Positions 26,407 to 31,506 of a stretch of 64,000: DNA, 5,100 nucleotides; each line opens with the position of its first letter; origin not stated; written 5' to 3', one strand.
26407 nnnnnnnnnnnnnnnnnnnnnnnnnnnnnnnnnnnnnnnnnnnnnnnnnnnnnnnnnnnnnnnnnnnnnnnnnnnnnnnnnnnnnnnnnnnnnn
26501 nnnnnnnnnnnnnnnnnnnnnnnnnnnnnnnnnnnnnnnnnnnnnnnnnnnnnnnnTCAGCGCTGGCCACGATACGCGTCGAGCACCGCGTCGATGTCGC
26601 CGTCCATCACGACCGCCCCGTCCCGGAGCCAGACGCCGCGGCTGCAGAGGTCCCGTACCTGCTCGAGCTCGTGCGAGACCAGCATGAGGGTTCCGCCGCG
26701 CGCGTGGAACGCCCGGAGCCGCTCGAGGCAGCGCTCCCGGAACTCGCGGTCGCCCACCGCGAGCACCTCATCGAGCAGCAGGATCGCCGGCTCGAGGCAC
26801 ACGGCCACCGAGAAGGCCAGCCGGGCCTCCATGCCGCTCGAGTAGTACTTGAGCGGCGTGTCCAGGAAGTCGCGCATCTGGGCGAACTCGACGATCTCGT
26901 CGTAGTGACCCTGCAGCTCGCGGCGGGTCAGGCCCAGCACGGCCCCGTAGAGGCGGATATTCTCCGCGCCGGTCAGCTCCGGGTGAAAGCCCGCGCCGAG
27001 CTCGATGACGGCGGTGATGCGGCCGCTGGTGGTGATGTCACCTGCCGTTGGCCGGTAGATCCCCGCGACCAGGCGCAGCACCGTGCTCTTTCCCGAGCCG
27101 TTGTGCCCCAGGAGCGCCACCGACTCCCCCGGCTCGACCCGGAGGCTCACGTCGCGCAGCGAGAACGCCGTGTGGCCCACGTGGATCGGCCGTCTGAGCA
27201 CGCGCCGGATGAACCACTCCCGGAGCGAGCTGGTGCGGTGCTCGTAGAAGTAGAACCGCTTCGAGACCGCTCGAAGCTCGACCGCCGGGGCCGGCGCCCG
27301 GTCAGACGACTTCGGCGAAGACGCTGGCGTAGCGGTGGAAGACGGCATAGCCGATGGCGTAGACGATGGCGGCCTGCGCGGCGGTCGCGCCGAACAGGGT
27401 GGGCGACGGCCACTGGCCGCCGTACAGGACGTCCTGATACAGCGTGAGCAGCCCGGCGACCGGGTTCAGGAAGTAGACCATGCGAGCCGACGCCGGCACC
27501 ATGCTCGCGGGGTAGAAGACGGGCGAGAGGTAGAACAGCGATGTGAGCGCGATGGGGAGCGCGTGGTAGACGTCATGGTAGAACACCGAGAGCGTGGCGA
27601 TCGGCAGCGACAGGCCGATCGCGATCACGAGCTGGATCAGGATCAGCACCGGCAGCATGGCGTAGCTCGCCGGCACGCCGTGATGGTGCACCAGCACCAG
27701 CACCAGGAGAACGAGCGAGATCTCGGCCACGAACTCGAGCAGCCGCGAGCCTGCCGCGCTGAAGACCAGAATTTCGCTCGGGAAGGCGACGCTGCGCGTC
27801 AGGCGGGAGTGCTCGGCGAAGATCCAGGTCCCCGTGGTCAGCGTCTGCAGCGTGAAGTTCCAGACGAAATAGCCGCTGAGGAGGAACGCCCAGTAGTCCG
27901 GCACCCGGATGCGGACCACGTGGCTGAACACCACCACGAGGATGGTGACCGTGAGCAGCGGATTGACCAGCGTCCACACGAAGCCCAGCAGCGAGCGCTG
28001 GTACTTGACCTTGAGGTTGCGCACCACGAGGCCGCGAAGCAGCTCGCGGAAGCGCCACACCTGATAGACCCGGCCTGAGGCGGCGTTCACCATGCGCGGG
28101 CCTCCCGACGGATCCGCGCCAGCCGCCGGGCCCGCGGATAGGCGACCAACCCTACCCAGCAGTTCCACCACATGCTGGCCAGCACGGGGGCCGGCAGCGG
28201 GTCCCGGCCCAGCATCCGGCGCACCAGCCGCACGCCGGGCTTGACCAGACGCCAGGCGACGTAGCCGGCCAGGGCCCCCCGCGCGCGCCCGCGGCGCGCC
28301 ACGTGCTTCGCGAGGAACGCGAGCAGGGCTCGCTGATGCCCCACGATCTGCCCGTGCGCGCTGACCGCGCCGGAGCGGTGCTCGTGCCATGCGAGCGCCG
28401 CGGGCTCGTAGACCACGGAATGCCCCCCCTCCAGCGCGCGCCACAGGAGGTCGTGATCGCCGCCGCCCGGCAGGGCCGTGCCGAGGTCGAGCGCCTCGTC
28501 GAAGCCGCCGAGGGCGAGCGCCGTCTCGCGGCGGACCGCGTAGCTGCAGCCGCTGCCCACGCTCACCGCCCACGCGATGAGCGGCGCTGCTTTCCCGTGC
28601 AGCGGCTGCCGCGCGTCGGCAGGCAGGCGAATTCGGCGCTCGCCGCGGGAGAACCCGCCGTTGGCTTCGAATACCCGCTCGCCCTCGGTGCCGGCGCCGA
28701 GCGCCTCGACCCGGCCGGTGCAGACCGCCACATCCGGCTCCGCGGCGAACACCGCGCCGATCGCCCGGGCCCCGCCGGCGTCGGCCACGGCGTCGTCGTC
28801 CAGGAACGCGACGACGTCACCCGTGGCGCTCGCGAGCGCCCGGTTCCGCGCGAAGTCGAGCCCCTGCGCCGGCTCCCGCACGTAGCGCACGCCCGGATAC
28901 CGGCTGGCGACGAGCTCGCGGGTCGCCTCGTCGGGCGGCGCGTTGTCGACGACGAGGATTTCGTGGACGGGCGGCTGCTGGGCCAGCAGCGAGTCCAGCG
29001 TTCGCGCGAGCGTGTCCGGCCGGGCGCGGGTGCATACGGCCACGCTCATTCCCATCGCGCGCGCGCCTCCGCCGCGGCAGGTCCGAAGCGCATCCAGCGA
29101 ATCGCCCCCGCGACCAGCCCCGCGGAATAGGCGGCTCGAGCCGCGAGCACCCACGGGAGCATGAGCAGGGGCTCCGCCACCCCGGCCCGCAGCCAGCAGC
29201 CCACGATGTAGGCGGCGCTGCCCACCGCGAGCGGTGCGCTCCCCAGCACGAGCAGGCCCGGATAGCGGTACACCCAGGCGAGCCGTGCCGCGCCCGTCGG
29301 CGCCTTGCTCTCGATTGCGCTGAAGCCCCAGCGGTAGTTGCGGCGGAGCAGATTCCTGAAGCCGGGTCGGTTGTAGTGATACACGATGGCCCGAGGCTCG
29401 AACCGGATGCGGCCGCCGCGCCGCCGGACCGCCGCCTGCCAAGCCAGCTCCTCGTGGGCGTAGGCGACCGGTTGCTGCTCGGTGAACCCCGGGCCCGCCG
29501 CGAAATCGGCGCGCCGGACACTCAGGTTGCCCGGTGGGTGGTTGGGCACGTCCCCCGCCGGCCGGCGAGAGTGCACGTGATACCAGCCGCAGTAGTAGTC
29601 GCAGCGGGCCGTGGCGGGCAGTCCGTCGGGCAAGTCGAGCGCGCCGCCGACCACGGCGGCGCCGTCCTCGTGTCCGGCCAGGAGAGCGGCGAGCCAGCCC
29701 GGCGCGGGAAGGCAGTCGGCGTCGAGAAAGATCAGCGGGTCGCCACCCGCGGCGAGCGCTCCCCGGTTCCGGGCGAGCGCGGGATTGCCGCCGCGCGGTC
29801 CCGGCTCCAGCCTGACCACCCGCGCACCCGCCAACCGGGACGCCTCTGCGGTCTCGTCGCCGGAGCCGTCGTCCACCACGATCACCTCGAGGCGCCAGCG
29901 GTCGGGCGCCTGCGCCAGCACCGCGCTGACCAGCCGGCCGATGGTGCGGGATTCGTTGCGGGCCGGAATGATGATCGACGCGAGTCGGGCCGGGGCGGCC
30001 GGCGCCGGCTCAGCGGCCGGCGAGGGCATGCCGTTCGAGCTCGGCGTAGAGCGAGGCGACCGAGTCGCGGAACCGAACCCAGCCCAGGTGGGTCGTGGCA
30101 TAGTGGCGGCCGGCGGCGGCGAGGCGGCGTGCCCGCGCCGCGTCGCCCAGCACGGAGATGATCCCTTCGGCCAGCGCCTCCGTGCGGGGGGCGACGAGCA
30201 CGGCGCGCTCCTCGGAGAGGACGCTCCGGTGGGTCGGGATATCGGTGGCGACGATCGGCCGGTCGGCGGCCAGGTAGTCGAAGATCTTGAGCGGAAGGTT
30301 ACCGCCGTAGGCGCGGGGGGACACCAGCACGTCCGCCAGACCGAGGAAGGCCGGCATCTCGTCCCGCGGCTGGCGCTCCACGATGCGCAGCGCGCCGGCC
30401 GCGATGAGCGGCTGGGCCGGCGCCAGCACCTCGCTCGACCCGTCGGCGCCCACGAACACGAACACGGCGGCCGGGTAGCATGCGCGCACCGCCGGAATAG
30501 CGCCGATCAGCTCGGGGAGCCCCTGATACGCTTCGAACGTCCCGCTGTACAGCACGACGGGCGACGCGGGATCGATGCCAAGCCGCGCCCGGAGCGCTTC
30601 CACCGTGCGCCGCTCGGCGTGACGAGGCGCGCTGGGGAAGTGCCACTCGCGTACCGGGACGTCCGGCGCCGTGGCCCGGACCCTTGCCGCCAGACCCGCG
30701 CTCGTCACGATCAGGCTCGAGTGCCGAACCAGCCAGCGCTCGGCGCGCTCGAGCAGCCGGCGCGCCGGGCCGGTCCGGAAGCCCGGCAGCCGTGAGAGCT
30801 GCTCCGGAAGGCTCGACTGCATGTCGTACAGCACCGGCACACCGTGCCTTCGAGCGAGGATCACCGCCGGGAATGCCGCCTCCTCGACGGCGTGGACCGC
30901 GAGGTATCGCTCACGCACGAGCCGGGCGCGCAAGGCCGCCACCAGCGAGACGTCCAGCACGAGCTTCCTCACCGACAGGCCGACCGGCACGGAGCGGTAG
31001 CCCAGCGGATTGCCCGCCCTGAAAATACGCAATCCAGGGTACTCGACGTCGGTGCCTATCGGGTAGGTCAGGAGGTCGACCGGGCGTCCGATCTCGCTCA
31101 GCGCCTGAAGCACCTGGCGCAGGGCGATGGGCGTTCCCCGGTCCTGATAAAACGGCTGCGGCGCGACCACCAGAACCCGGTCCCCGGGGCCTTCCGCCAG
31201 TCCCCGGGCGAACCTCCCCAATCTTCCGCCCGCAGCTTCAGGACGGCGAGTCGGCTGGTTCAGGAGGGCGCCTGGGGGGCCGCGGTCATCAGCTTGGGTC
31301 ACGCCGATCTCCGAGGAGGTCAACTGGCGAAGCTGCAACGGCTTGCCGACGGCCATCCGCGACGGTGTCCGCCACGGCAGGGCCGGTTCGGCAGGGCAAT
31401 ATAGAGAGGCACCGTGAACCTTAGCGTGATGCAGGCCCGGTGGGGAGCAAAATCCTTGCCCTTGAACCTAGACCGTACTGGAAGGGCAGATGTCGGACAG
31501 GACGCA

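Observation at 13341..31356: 18-kb envelope-glycan locus joining Wzm/Wzt export, GT2/GT4 enzymes, polyprenyl-P-sugar donor enzymes and four GT-C-like proteins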

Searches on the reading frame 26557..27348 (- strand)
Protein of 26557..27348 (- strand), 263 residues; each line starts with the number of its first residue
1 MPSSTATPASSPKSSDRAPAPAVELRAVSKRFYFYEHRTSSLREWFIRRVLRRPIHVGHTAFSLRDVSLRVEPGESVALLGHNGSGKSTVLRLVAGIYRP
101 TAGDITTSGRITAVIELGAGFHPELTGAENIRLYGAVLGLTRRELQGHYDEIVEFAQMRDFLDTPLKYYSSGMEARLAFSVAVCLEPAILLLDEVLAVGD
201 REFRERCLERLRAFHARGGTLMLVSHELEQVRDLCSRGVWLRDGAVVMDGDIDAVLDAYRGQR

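Call 6: search_protein_families(library=pfam, proteins=[window:26557-27348:-], max_evalue=0.01)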
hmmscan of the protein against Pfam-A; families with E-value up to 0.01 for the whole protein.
window:26557-27348:- (263 aa): 4 families
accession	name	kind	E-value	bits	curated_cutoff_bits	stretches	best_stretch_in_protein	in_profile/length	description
PF00005.33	ABC_tran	-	8.8e-23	81.9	25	1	64-195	1-135/137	ABC transporter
PF13191.12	AAA_16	-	0.00061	20.8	32.6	1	72-230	23-143/167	AAA ATPase domain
PF13555.12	AAA_29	-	0.0027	17.8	27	1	67-91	15-39/61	P-loop containing region of AAA domain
PF02463.25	SMC_N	-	0.0084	16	40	0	76-91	26-41/220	RecF/RecN/SMC N terminal domain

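Call 10: find_encoding_contigs(protein=window:26557-27348:-, flank=10000, max_places=3)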
Protein window:26557-27348:- (263 aa): 23 contigs read that carry it; 3 places shown.
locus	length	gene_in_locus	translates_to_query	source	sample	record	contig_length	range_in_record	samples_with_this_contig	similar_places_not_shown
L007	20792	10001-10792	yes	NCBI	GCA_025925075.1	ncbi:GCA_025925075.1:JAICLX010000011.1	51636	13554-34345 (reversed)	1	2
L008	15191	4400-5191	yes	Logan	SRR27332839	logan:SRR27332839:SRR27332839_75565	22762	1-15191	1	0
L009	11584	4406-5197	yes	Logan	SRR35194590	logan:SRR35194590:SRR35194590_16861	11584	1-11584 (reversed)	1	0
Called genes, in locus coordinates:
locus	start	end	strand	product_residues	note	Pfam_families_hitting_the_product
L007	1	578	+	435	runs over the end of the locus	PF04389:Peptidase_M28, PF13180:PDZ_2, PF17820:PDZ_6 (weak)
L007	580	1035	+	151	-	PF01590:GAF, PF13185:GAF_2 (weak)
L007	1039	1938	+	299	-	PF00850:Hist_deacetyl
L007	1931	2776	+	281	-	PF12146:Hydrolase_4, PF00561:Abhydrolase_1, PF12697:Abhydrolase_6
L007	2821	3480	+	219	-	-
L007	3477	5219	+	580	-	PF14716:HHH_8, PF14520:HHH_5 (weak), PF14791:DNA_pol_B_thumb, PF02811:PHP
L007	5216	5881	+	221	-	PF00730:HhH-GPD, PF00633:HHH, PF10576:EndIII_4Fe-2S (weak)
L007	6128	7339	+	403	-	PF13439:Glyco_transf_4 (weak), PF00534:Glycos_transf_1, PF13692:Glyco_trans_1_4, PF13524:Glyco_trans_1_2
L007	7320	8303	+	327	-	PF00535:Glycos_transf_2, PF10111:Glyco_tranf_2_2 (weak), PF13641:Glyco_tranf_2_3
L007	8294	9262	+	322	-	PF00535:Glycos_transf_2, PF13641:Glyco_tranf_2_3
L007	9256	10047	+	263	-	PF01061:ABC2_membrane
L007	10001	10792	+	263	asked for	PF00005:ABC_tran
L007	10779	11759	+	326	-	PF00535:Glycos_transf_2, PF10111:Glyco_tranf_2_2, PF13506:Glyco_transf_21, PF13641:Glyco_tranf_2_3, PF13632:Glyco_trans_2_3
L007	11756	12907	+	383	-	PF00535:Glycos_transf_2, PF13641:Glyco_tranf_2_3, PF26629:GT2_TM_C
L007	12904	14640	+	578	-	-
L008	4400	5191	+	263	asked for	PF00005:ABC_tran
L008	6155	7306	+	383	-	PF00535:Glycos_transf_2, PF13641:Glyco_tranf_2_3, PF26629:GT2_TM_C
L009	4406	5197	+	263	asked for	PF00005:ABC_tran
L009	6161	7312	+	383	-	PF00535:Glycos_transf_2, PF13641:Glyco_tranf_2_3, PF26629:GT2_TM_C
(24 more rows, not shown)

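Call 73: search_protein_families(library=ncbifam, proteins=[window:26557-27348:-], max_evalue=0.00001)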
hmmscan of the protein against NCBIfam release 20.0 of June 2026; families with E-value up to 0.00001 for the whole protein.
window:26557-27348:- (263 aa): 171 families (the best 25 are shown)
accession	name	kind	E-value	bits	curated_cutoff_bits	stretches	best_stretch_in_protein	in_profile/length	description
NF050108.1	galactan_ABC_ATP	equivalog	3e-61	206.7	400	1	63-262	44-243/244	galactan export ABC transporter ATP-binding subunit Wzt/RfbE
NF010065.0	PRK13545.1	equivalog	1.4e-57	195.6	538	1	23-260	5-235/549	teichoic acids export protein ATP-binding subunit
NF010066.0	PRK13546.1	equivalog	4e-53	180.5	320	1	22-260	4-235/264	teichoic acids export ABC transporter ATP-binding subunit TagH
TIGR01288.1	nodI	equivalog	2.1e-29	102.5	424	1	65-258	21-225/303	nodulation factor ABC transporter ATP-binding protein NodI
TIGR01188.1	drrA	subfamily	5.8e-29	101.3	312.45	1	63-252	8-208/302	daunorubicin resistance ABC transporter, ATP-binding protein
NF010059.0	PRK13536.1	equivalog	7.1e-29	100.6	549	1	65-258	60-264/342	nodulation factor ABC transporter ATP-binding protein NodI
NF010060.0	PRK13537.1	equivalog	1.2e-27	96.6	521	1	65-257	32-235/314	nodulation factor ABC transporter ATP-binding protein NodI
TIGR03375.1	type_I_sec_LssB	subfamily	8e-26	90.5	693.1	2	59-109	478-528/696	type I secretion system permease/ATPase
TIGR04521.1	ECF_ATPase_2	equivalog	2.3e-25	89.2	330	2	137-257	112-234/279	energy-coupling factor transporter ATPase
TIGR04520.1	ECF_ATPase_1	equivalog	8.1e-25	87.7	315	2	61-110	15-64/269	energy-coupling factor transporter ATPase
TIGR01166.1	cbiO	subfamily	3e-23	82.3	211.8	2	63-111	7-55/190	cobalt ABC transporter, ATP-binding protein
TIGR00968.1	3a0106s01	subfamily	6.2e-23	81.5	342.75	1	63-255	15-218/237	sulfate ABC transporter ATP-binding protein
TIGR03258.1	PhnT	equivalog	2e-22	79.7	499.15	1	60-257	20-229/359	2-aminoethylphosphonate ABC transport system ATP-binding subunit PhnT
TIGR03796.1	NHLM_micro_ABC1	equivalog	2.5e-22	78.9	853.3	2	64-112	495-543/710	NHLP family bacteriocin export ABC transporter peptidase/permease/ATPase subunit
TIGR01189.1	ccmA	equivalog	3.7e-22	79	131.6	1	64-229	16-188/198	heme ABC exporter ATP-binding protein CcmA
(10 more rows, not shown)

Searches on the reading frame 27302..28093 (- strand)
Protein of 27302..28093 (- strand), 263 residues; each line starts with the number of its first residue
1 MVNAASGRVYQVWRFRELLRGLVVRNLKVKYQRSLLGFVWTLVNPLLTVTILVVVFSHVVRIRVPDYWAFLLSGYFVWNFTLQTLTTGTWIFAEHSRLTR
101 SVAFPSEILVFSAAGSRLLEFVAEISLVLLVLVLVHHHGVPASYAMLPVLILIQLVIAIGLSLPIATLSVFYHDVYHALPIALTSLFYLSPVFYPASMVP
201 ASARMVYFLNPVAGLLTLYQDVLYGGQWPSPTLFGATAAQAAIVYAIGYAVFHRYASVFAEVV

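Call 23: search_protein_families(library=pfam, proteins=[window:27302-28093:-], max_evalue=1)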
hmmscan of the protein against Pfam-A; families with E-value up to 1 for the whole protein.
window:27302-28093:- (263 aa): 1 family
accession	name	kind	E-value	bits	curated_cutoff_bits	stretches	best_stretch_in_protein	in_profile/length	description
PF01061.29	ABC2_membrane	-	1.3e-13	51.4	26.9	1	19-218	3-205/211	ABC-2 type transporter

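Call 73: search_protein_families(library=ncbifam, proteins=[window:27302-28093:-], max_evalue=0.00001)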
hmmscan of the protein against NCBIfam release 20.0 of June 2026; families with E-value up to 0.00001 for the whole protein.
window:27302-28093:- (263 aa): 3 families
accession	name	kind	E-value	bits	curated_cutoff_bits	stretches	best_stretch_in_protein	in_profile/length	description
NF050109.1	galactan_ABC_perm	equivalog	7e-16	58.5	380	1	5-205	10-209/272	galactan export ABC transporter permease subunit Wzm/RfbD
NF011723.0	PRK15176.1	equivalog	5e-10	39.6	297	1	16-215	18-219/264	Vi polysaccharide ABC transporter inner membrane protein VexB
NF050053.1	CapPschTportKpsM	equivalog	6.8e-08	32.8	300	1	18-221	4-215/257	capsule polysaccharide transporter KpsM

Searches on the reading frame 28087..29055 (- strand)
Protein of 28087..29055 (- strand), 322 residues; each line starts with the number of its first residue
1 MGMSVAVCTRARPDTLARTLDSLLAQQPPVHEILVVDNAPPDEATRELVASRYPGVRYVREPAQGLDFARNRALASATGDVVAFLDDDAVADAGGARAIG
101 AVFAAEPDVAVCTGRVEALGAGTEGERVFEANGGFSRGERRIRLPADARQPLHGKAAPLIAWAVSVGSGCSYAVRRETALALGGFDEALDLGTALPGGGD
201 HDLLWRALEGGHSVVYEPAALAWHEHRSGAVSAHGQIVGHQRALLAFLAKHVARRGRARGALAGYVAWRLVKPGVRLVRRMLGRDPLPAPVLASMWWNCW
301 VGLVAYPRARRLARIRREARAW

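Call 73: search_protein_families(library=ncbifam, proteins=[window:28087-29055:-], max_evalue=0.00001)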
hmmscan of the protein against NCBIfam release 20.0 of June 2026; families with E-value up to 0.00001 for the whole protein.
window:28087-29055:- (322 aa): 9 families
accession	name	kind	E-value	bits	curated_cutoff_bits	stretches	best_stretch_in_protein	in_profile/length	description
TIGR03965.1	mycofact_glyco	equivalog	5.8e-26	91.4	280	1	4-229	77-285/467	mycofactocin biosynthesis glycosyltransferase MftF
NF041875.1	EPS_EpsD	equivalog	1e-16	61.3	370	1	3-92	1-93/325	exopolysaccharide biosynthesis glycosyltransferase EpsD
NF038302.1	EPS_HpsE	equivalog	2.2e-15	56.5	300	1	3-117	3-125/307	hormogonium polysaccharide biosynthesis glycosyltransferase HpsE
NF038299.1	EPS_HpsN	equivalog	4.9e-12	45.5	425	1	3-117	3-120/317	hormogonium polysaccharide biosynthesis glycosyltransferase HpsN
NF041394.1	GtaseAglG_Halo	equivalog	2.3e-11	43.6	440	1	1-112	1-116/304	glucosyl-dolichyl phosphate glucuronosyltransferase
NF007482.0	PRK10073.1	equivalog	1.1e-10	41.1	423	1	4-115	9-123/334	glycosyltransferase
TIGR04440.1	glyco_TIGR04440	domain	3.3e-07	30.3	70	1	6-118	5-121/215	TIGR00180 family glycosyltransferase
TIGR03937.1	PgaC_IcaA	equivalog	3.6e-07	29.5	422.3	0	4-114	48-161/407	poly-beta-1,6-N-acetyl-D-glucosamine synthase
NF050050.1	ProtGlycPglI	equivalog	8.5e-07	28.6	500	1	3-89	4-94/306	GalNAc(5)-diNAcBac-PP-undecaprenol beta-1,3-glucosyltransferase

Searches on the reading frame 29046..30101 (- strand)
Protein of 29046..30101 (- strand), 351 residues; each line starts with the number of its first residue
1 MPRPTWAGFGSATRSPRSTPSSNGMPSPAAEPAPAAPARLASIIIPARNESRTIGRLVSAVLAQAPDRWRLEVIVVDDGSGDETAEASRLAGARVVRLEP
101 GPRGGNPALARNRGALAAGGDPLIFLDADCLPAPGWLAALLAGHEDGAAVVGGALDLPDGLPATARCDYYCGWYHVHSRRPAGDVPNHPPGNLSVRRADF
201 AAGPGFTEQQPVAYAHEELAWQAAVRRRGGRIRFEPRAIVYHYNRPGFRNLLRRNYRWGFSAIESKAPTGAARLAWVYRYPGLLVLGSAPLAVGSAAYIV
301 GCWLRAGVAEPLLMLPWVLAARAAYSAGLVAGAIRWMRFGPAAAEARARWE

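Call 6: search_protein_families(library=pfam, proteins=[window:29046-30101:-], max_evalue=0.01)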
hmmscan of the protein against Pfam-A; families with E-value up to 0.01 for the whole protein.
window:29046-30101:- (351 aa): 4 families
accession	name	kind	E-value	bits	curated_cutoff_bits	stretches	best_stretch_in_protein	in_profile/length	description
PF00535.33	Glycos_transf_2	-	2.6e-23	83.2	23.3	1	42-157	1-117/168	Glycosyl transferase family 2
PF13641.12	Glyco_tranf_2_3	-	5.2e-13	50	27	1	41-260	3-229/230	Glycosyltransferase like family 2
PF10111.15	Glyco_tranf_2_2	-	7.3e-07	29.4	27.3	1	42-141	1-103/276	Glycosyltransferase like family 2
PF13632.12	Glyco_trans_2_3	-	0.0011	19.2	27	1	226-317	107-194/198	Glycosyl transferase family group 2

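Call 73: search_protein_families(library=ncbifam, proteins=[window:29046-30029:-], max_evalue=0.00001)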
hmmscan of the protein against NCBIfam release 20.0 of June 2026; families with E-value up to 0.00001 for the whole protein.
window:29046-30029:- (327 aa): 13 families
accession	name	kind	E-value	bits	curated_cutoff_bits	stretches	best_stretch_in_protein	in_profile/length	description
TIGR03965.1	mycofact_glyco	equivalog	2.5e-31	109.1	280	1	12-241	71-303/467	mycofactocin biosynthesis glycosyltransferase MftF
NF041875.1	EPS_EpsD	equivalog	2e-26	93.2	370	1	18-237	2-226/325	exopolysaccharide biosynthesis glycosyltransferase EpsD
TIGR04283.1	glyco_like_mftF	equivalog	4.8e-16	59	182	1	18-188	2-159/221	TIGR04283 family arsenosugar biosynthesis glycosyltransferase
NF010496.0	PRK13915.1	equivalog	1.7e-12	47.1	262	1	17-107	33-128/307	glucosyl-3-phosphoglycerate synthase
TIGR03937.1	PgaC_IcaA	equivalog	9.5e-09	34.7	422.3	1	13-128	43-161/407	poly-beta-1,6-N-acetyl-D-glucosamine synthase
TIGR03469.1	HpnB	hypoth_equivalog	1.5e-08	34.1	379.25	1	18-68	47-96/386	hopene-associated glycosyltransferase HpnB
NF041865.1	EpsU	equivalog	7.9e-08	31.7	700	1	7-126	30-153/394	exopolysaccharide biosynthesis GT2 family glycosyltransferase EpsU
NF047683.1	TeichurnBiosyTuaG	equivalog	1.7e-07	31.1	400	1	16-106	7-97/252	teichuronic acid biosynthesis protein TuaG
NF007482.0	PRK10073.1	equivalog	3.6e-07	29.5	423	1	16-116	7-106/334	glycosyltransferase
NF058614.1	PPMAGASynPpgS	equivalog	8.7e-07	28.6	370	1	19-73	4-53/226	polyprenyl-phospho-N-acetylgalactosaminyl synthase PpgS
TIGR04182.1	glyco_TIGR04182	equivalog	2.5e-06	27.1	325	1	18-124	3-101/293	S-layer glycoprotein N-glycosyltransferase AglJ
NF041394.1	GtaseAglG_Halo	equivalog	3.4e-06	26.6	440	1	34-237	22-237/304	glucosyl-dolichyl phosphate glucuronosyltransferase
NF050819.1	PolSacchBiosHfsG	equivalog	9.8e-06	24.9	500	0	18-129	15-127/302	polysaccharide biosynthesis protein HfsG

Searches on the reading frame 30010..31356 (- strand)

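Call 6: search_protein_families(library=pfam, proteins=[window:30010-31356:-], max_evalue=0.01)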
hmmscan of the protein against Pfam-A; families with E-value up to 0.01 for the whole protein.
window:30010-31356:- (448 aa): 4 families
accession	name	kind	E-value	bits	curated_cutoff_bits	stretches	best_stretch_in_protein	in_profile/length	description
PF00534.26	Glycos_transf_1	-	1.1e-17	64.6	26.4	1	253-418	3-171/172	Glycosyl transferases group 1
PF13692.12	Glyco_trans_1_4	-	9e-17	62.1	27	1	266-405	2-142/142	Glycosyl transferases group 1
PF13524.12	Glyco_trans_1_2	-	1e-07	32.4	25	1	326-419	32-128/144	Glycosyl transferase-like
PF13439.12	Glyco_transf_4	-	2.9e-06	27.8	28.5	1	80-228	9-150/170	Glycosyltransferase Family 4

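Call 73: search_protein_families(library=ncbifam, proteins=[window:30010-31221:-], max_evalue=0.00001)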
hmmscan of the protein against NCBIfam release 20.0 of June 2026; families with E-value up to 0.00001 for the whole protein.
window:30010-31221:- (403 aa): 9 families
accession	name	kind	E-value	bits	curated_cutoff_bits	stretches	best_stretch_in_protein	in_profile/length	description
NF007640.0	PRK10307.1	subfamily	1.1e-21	77.3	276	1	150-380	154-392/411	WcaI family glycosyltransferase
TIGR04063.1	stp3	hypoth_equivalog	2.5e-20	72.7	442.05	1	102-395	91-395/397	TIGR04063 family PEP-CTERM/XrtA system glycosyltransferase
TIGR02149.1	glgA_Coryne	subfamily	2.8e-10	39.9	302.4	1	207-394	191-389/391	glycogen synthase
TIGR04047.1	MSMEG_0565_glyc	hypoth_equivalog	3.1e-09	36.4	259.85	1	199-386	171-365/373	MSMEG_0565 family glycosyltransferase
TIGR03087.1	stp1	hypoth_equivalog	3.3e-08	33.1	316.65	1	242-384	250-386/397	TIGR03087 family PEP-CTERM/XrtA system glycosyltransferase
TIGR04007.1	wcaI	equivalog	2.5e-07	29.7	800.45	1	197-358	208-375/407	colanic acid biosynthesis glycosyltransferase WcaI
NF047684.1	TeichurnBiosyTuaC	equivalog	4.6e-07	29.1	550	1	205-360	204-354/391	teichuronic acid biosynthesis protein TuaC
TIGR03449.1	mycothiol_MshA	equivalog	1e-06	28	462.5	1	208-395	208-403/406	D-inositol-3-phosphate glycosyltransferase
NF038229.1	Glyco4_Geo_Pelo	equivalog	1.6e-06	27.4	400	1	221-394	162-335/338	GPMC system family 4 glycosyltransferase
